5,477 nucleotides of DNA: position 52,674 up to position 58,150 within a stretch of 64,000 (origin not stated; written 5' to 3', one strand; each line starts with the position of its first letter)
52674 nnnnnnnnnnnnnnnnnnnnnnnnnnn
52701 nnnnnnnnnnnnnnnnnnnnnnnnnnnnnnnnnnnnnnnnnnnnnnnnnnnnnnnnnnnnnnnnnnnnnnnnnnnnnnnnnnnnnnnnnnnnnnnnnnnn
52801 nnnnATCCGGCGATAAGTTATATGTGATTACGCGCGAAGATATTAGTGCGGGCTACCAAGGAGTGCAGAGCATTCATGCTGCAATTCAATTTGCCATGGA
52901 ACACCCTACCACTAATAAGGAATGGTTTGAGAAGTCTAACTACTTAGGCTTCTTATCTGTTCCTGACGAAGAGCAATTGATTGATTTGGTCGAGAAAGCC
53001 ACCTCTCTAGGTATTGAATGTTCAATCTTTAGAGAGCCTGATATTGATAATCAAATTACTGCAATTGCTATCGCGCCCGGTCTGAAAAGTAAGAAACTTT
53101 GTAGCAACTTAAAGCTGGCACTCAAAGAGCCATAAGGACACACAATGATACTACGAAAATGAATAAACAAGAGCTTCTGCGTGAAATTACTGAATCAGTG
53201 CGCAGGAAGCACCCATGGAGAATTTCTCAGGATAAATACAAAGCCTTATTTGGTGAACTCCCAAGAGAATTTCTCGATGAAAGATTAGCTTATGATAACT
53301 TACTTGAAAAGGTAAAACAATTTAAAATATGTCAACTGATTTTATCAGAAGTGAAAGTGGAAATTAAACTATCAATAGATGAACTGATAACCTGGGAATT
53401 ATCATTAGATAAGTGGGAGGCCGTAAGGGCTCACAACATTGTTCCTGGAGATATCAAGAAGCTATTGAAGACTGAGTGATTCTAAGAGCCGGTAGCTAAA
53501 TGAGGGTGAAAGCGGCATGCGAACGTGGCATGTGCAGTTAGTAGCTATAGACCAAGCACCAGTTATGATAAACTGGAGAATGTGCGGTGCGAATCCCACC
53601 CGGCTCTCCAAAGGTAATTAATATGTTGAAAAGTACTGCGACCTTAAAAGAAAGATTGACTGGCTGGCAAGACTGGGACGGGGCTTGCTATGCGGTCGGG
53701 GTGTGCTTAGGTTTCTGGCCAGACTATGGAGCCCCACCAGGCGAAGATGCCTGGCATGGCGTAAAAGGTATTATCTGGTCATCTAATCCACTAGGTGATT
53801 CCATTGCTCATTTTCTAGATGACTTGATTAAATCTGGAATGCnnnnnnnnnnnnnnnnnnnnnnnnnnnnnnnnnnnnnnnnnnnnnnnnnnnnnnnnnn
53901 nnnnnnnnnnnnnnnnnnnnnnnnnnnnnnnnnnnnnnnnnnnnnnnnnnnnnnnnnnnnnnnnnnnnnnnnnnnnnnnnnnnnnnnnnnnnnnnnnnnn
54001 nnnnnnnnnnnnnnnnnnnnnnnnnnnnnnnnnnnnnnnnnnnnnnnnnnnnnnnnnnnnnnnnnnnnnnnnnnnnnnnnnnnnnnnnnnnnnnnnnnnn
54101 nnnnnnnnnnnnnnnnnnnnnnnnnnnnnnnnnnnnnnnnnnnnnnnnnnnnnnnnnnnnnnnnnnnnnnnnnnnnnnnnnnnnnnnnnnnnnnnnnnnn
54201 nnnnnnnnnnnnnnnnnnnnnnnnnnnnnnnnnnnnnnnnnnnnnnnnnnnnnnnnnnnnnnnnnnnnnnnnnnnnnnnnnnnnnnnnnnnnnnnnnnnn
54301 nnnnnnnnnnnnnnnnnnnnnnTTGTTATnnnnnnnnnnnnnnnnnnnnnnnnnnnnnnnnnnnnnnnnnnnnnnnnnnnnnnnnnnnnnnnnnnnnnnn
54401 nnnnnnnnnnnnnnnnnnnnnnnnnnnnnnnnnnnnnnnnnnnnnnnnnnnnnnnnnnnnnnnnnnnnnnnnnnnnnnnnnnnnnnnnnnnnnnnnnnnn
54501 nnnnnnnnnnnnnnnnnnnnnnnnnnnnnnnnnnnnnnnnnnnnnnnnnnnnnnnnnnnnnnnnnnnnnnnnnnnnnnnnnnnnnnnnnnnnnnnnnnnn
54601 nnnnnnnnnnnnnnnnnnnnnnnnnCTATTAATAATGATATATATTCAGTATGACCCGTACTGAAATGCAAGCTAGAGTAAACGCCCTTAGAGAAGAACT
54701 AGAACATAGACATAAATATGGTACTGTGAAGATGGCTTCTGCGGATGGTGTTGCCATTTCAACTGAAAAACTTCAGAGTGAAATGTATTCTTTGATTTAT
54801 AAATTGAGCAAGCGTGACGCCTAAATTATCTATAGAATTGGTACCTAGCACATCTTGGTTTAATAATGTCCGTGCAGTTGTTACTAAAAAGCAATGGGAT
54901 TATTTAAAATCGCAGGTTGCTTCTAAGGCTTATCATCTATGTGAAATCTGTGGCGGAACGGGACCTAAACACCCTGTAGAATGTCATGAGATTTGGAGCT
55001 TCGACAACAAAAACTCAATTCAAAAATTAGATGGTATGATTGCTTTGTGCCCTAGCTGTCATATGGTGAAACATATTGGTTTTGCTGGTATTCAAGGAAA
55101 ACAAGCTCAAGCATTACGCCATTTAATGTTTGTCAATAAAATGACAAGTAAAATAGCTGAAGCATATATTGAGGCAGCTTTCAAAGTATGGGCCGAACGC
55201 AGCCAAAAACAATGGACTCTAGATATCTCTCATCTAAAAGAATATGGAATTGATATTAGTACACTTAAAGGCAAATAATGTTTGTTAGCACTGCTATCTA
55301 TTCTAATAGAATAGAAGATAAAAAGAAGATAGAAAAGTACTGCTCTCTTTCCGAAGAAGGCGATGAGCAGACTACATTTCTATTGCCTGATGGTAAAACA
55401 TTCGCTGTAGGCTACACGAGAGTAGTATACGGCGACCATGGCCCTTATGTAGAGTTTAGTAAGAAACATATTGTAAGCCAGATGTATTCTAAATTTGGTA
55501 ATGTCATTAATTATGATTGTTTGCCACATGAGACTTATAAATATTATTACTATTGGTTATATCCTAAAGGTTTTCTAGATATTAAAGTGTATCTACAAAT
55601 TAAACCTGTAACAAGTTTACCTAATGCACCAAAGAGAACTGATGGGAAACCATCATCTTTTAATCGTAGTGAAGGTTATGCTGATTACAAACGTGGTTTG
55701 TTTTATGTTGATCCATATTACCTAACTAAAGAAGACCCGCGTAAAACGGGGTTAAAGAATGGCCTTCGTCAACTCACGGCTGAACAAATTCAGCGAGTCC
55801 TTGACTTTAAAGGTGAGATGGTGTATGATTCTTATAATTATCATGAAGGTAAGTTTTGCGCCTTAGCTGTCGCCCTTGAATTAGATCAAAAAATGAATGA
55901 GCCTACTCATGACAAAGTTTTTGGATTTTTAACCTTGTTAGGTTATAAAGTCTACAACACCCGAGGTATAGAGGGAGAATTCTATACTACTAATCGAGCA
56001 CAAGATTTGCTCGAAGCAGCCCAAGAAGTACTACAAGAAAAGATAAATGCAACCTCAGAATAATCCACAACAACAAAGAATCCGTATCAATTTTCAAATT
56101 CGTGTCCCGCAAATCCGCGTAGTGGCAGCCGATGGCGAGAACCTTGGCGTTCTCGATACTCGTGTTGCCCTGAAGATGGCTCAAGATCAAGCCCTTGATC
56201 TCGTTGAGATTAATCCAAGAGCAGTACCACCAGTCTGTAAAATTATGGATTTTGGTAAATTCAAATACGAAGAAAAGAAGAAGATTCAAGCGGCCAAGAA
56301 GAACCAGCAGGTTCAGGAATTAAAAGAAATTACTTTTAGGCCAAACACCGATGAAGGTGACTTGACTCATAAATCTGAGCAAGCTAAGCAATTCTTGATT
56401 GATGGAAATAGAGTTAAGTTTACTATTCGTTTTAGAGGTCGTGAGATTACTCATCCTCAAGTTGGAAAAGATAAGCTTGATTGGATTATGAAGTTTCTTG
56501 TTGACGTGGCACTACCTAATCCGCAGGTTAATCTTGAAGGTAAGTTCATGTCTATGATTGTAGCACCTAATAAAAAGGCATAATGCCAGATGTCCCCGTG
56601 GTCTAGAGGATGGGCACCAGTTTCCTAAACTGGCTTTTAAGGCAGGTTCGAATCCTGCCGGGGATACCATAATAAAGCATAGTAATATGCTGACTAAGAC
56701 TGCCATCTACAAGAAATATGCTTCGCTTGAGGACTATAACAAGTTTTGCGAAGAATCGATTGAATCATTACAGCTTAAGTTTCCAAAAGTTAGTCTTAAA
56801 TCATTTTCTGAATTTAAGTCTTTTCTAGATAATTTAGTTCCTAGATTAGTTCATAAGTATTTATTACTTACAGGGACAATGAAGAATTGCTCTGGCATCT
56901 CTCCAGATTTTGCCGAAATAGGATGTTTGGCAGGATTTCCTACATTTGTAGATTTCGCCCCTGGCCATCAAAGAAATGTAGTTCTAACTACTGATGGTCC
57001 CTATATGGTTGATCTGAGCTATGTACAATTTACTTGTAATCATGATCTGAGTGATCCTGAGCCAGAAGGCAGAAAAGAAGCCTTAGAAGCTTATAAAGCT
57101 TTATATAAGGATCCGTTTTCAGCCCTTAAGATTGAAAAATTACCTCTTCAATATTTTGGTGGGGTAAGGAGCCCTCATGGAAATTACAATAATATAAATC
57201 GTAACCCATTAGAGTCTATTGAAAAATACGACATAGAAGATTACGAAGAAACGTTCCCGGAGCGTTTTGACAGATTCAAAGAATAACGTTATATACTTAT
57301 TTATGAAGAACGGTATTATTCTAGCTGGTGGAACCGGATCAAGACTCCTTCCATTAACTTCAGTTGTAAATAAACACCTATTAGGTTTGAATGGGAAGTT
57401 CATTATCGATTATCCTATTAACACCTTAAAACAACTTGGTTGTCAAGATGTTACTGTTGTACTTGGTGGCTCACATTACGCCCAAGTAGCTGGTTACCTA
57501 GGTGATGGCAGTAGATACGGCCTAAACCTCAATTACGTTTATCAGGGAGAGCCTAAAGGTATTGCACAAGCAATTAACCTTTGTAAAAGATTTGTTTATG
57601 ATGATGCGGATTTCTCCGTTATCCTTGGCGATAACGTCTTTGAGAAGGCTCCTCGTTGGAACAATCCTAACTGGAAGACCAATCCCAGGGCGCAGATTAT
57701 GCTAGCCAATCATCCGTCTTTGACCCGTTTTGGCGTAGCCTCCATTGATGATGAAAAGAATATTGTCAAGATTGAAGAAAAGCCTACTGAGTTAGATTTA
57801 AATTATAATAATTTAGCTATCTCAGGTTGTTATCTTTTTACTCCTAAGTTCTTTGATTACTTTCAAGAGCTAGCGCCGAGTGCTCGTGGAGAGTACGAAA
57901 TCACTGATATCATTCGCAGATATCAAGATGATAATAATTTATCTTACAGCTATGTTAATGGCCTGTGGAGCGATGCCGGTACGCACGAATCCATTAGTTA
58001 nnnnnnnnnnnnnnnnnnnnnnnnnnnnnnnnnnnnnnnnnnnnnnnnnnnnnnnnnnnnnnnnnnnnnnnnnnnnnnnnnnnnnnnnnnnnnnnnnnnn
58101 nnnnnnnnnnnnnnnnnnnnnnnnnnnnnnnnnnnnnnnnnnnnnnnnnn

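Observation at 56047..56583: Phage-encoded translation initiation factor IF-3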

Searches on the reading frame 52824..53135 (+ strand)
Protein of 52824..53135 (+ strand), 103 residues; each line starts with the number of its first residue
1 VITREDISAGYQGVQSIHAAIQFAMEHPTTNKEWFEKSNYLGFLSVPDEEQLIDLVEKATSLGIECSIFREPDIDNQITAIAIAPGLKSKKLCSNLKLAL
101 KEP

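Call 13: search_protein_families(library=pfam, proteins=[window:52824-53135:+], max_evalue=0.001)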
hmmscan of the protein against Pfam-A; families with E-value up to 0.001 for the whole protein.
window:52824-53135:+ (103 aa): 1 family
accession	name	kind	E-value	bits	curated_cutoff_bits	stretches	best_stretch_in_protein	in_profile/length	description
PF01981.21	PTH2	-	9.8e-08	32.7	23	1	8-90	14-104/115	Peptidyl-tRNA hydrolase PTH2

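Call 75: search_protein_families(library=ncbifam, proteins=[window:52824-53135:+], max_evalue=0.001)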
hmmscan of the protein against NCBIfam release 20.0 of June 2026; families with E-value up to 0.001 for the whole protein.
window:52824-53135:+ (103 aa): 2 families
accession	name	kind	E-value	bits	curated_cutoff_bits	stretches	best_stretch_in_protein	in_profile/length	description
TIGR00283.1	arch_pth2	equivalog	1.7e-07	31.5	82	1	4-97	8-113/115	aminoacyl-tRNA hydrolase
NF003314.0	PRK04322.1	equivalog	1.1e-06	28.7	126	1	2-88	8-104/117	peptidyl-tRNA hydrolase Pth2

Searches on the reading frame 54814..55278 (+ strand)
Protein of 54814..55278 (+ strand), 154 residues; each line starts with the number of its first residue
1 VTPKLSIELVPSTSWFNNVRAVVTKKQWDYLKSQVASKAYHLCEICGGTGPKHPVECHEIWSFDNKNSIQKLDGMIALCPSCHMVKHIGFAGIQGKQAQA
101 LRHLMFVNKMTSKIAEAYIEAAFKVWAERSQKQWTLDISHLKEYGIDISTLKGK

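Call 13: search_protein_families(library=pfam, proteins=[window:54814-55278:+], max_evalue=0.001)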
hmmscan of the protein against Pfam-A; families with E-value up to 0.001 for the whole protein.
window:54814-55278:+ (154 aa): 0 families

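Call 19: search_protein_families(library=phrogs, proteins=[window:54814-55278:+], max_evalue=0.001)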
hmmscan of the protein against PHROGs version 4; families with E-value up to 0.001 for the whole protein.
window:54814-55278:+ (154 aa): 5 families
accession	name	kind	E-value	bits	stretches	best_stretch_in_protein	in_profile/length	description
phrog_5200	-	DNA, RNA and nucleotide metabolism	1e-54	185.7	1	2-144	2-143/154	HNH endonuclease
phrog_119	-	DNA, RNA and nucleotide metabolism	9.8e-09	35.5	1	17-115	180-283/443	HNH endonuclease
phrog_144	-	DNA, RNA and nucleotide metabolism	7.8e-07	29.9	1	24-99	68-146/175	HNH endonuclease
phrog_4581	-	head and packaging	2.7e-05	24.8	1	25-87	50-109/395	terminase small subunit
phrog_8048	-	DNA, RNA and nucleotide metabolism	0.00017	21.9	1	26-87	162-226/273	HNH endonuclease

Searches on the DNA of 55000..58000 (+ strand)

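Call 8: search_dna_similar(query=window:55000-58000:+, collection=phages, mode=near, max_rows=20)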
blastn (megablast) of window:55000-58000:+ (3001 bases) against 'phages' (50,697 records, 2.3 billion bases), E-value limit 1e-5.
No match.

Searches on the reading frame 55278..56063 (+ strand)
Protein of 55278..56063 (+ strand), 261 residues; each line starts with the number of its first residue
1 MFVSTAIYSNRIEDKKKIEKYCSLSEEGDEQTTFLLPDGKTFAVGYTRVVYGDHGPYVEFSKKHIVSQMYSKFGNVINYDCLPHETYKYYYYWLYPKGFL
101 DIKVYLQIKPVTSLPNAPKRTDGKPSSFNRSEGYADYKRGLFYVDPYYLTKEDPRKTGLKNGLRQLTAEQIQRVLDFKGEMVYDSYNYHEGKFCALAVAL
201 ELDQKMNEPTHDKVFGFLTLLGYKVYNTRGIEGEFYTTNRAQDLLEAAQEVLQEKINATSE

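Call 13: search_protein_families(library=pfam, proteins=[window:55278-56063:+], max_evalue=0.001)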
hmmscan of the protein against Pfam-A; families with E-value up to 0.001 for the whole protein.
window:55278-56063:+ (261 aa): 0 families

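Call 19: search_protein_families(library=phrogs, proteins=[window:55278-56063:+], max_evalue=0.001)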
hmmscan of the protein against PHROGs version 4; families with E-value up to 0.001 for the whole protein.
window:55278-56063:+ (261 aa): 0 families

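Call 75: search_protein_families(library=ncbifam, proteins=[window:55278-56063:+], max_evalue=0.001)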
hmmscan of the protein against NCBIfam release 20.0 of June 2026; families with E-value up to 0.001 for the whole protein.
window:55278-56063:+ (261 aa): 0 families
